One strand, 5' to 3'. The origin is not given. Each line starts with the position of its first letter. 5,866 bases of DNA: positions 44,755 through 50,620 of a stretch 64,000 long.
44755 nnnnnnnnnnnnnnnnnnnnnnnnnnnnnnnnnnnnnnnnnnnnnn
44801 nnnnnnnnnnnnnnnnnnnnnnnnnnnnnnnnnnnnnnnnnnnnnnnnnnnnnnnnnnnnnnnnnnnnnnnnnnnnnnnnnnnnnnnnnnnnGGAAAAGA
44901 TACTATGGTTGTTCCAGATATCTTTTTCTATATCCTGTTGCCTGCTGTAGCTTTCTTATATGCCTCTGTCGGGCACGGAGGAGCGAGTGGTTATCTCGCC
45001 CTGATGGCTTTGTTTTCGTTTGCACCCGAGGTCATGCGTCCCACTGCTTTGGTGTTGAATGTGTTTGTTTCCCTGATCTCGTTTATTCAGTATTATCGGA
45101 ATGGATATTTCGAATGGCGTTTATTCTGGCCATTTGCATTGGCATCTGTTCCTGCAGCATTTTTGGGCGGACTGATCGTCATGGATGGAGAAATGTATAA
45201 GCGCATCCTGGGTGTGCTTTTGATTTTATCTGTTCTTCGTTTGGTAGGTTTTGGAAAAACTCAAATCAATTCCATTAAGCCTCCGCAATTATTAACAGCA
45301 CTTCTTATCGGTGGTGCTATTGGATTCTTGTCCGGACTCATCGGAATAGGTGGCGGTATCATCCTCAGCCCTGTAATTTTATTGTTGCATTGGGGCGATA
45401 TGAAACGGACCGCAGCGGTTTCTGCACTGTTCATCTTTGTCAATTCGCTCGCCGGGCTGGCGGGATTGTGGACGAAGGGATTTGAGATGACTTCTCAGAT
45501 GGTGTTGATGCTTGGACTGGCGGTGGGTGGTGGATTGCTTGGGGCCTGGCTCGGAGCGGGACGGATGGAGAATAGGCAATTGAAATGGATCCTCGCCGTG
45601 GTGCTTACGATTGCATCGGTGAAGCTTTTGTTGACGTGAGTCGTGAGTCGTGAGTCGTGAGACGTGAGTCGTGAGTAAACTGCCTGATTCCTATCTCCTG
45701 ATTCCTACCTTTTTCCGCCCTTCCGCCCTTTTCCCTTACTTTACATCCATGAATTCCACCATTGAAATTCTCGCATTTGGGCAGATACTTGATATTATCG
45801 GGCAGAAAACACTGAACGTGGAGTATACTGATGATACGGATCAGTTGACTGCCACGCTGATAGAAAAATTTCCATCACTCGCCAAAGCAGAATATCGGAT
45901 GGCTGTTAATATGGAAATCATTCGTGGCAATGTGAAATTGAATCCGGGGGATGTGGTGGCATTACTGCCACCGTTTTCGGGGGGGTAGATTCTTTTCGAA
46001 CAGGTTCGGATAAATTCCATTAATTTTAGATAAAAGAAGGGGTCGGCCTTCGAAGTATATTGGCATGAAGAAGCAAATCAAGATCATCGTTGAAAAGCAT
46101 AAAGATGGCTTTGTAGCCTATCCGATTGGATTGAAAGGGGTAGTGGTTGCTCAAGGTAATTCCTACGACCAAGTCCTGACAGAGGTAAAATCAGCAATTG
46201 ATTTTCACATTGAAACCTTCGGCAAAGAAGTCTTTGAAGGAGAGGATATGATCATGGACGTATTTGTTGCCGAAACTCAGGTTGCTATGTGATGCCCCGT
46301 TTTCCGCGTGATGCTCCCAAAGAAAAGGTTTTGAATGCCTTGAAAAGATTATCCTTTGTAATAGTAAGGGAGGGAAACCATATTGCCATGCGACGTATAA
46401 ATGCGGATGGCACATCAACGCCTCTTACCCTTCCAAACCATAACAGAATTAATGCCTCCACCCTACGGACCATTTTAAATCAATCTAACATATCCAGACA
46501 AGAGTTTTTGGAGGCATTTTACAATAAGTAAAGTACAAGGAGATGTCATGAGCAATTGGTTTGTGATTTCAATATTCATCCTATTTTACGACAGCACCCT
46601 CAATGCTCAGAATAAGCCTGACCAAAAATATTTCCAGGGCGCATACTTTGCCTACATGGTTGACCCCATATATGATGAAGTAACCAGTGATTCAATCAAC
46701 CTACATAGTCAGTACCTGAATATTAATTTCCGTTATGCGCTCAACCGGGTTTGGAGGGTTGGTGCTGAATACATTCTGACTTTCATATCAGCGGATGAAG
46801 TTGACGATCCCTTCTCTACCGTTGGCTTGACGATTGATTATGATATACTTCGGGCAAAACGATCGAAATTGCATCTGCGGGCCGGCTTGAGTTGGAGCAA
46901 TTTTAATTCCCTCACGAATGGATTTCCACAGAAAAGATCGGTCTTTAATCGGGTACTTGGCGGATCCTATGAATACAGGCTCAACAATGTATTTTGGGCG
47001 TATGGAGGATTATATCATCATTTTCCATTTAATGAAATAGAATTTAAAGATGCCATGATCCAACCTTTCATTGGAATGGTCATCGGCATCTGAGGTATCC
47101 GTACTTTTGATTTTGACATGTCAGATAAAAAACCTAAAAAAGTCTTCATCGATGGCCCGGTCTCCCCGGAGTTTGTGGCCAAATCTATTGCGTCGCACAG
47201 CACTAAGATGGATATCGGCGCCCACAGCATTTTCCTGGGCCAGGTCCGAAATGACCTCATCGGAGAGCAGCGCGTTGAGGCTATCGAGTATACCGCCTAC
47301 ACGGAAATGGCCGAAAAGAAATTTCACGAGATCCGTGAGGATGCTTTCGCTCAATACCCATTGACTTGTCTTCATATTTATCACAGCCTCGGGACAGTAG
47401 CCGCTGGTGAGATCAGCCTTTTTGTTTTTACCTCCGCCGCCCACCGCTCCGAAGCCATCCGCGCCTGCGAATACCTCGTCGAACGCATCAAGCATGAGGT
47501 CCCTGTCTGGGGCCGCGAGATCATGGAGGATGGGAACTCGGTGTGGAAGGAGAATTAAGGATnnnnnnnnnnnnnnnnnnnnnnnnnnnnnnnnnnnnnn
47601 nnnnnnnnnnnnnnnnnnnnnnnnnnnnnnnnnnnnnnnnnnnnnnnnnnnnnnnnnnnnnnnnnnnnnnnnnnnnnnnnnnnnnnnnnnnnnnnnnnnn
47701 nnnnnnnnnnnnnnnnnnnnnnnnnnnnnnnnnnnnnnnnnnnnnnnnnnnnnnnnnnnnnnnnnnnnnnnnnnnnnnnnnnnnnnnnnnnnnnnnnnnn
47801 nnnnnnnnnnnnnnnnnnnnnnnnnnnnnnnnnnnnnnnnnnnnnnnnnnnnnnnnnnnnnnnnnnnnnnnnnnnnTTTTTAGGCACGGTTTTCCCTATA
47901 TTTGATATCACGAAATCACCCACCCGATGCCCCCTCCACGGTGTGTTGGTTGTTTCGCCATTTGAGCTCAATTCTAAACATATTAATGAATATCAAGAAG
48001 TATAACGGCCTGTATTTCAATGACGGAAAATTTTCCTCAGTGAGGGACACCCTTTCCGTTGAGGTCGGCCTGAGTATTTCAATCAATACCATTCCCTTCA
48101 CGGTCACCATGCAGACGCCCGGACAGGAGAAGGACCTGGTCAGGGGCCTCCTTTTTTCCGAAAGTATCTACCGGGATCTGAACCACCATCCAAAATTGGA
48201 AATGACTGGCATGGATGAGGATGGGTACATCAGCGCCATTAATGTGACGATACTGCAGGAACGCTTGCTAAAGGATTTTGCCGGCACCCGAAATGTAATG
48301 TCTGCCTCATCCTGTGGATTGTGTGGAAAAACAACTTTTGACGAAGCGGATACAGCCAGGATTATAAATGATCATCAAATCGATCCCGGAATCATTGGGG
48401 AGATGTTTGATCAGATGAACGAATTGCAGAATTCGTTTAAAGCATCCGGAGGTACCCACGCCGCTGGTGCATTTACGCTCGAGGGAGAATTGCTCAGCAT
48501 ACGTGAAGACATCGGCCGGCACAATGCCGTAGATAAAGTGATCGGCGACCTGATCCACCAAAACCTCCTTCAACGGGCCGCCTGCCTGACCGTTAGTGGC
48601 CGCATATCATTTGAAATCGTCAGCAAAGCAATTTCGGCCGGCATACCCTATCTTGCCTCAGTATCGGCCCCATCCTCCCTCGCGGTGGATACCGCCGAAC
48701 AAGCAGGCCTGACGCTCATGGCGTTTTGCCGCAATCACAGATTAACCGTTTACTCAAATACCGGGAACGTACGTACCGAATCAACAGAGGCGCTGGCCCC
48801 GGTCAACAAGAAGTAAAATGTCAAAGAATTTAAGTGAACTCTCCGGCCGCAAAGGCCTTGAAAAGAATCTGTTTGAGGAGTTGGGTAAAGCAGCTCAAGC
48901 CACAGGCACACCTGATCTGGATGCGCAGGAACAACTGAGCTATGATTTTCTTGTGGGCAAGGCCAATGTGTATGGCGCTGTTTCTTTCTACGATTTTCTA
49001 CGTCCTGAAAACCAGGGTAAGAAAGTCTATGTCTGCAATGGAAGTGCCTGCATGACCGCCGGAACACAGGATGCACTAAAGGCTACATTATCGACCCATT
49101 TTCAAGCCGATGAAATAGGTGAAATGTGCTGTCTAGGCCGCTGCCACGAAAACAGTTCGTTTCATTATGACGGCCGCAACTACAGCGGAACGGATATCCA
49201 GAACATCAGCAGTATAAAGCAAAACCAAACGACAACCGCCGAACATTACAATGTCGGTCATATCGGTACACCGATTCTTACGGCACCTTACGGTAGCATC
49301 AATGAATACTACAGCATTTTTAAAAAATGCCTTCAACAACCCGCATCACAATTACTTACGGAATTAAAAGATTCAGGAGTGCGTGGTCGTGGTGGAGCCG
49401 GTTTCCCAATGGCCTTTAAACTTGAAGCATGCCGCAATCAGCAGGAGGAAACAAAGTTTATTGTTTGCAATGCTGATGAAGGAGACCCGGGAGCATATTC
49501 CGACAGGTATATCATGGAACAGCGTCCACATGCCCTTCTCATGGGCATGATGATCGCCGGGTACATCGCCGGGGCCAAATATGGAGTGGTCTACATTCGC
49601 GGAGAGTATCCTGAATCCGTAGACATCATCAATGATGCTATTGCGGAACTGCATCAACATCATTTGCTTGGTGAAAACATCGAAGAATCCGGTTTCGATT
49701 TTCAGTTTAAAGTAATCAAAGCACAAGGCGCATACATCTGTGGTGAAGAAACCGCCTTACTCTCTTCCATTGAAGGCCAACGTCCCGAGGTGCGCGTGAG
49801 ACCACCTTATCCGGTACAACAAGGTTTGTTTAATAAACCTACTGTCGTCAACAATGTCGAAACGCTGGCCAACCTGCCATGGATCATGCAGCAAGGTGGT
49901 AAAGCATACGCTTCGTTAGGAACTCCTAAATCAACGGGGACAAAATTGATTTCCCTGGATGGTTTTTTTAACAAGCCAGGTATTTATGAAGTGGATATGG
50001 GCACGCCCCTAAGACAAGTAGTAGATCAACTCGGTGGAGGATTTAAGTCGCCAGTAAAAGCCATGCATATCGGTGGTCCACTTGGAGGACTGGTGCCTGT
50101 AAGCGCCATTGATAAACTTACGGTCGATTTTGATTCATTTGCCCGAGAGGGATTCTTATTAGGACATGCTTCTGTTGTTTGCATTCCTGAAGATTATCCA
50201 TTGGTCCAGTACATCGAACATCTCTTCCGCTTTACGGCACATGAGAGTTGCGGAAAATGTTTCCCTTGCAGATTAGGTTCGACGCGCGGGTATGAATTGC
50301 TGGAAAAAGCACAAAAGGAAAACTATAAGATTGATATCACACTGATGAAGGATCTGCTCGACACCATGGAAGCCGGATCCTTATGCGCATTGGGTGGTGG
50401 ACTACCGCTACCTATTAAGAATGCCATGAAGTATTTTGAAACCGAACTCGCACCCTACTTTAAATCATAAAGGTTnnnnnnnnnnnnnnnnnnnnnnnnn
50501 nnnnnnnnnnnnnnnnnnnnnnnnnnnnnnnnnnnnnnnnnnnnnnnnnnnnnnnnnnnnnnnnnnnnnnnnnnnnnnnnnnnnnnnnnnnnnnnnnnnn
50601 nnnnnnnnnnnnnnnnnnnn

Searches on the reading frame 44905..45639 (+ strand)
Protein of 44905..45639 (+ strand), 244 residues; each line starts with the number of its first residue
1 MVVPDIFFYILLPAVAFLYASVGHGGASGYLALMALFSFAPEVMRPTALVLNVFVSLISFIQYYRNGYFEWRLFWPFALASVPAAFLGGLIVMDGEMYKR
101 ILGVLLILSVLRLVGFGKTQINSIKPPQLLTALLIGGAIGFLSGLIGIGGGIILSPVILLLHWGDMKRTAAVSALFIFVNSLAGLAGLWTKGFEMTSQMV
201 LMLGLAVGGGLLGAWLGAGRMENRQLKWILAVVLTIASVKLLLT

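Call 59: search_protein_families(library=pfam, proteins=[window:44905-45639:+], max_evalue=0.00001)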
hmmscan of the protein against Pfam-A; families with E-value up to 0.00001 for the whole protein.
window:44905-45639:+ (244 aa): 1 family
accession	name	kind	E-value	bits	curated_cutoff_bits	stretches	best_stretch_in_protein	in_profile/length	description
PF01925.25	TauE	-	2.2e-38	132.7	32.6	1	14-241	7-237/237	Sulfite exporter TauE/SafE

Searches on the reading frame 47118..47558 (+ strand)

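Call 60: search_protein_families(library=pfam, proteins=[window:47118-47558:+], max_evalue=0.00001)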
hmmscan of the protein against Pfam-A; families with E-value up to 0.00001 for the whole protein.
window:47118-47558:+ (146 aa): 1 family
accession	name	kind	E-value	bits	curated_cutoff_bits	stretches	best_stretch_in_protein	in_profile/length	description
PF02391.22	MoaE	-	2.7e-30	105.3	23.4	1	22-127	9-114/114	MoaE protein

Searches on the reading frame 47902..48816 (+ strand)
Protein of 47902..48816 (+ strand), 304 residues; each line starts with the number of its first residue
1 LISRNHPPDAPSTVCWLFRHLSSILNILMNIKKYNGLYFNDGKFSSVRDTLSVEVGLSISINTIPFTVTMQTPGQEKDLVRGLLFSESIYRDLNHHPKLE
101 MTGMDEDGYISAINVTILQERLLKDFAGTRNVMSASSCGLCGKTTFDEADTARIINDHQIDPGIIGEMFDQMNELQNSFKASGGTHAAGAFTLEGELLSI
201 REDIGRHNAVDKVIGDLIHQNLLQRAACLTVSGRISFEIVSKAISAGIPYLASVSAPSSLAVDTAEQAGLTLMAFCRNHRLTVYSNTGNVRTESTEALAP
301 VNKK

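Call 60: search_protein_families(library=pfam, proteins=[window:47902-48816:+], max_evalue=0.00001)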
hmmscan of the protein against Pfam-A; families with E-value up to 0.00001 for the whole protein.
window:47902-48816:+ (304 aa): 1 family
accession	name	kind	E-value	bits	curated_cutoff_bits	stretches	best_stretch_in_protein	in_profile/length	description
PF02634.21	FdhD-NarQ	-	1.1e-60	205.8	27.2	1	53-289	2-235/237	FdhD/NarQ family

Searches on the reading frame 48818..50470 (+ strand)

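Call 60: search_protein_families(library=pfam, proteins=[window:48818-50470:+], max_evalue=0.00001)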
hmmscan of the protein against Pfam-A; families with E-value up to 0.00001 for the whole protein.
window:48818-50470:+ (550 aa): 3 families
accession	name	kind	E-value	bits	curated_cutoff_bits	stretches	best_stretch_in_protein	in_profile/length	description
PF01512.22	Complex1_51K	-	8.2e-44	149.6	31.2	1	184-354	2-149/150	Nuo51 FMN-binding domain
PF10589.14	NADH_4Fe-4S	-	9.5e-23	80.3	23.5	1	466-544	3-82/85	NADH-ubiquinone oxidoreductase-F iron-sulfur binding region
PF01257.25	2Fe-2S_thioredx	-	1.6e-07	31.7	24.8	1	19-132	16-139/145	Thioredoxin-like [2Fe-2S] ferredoxin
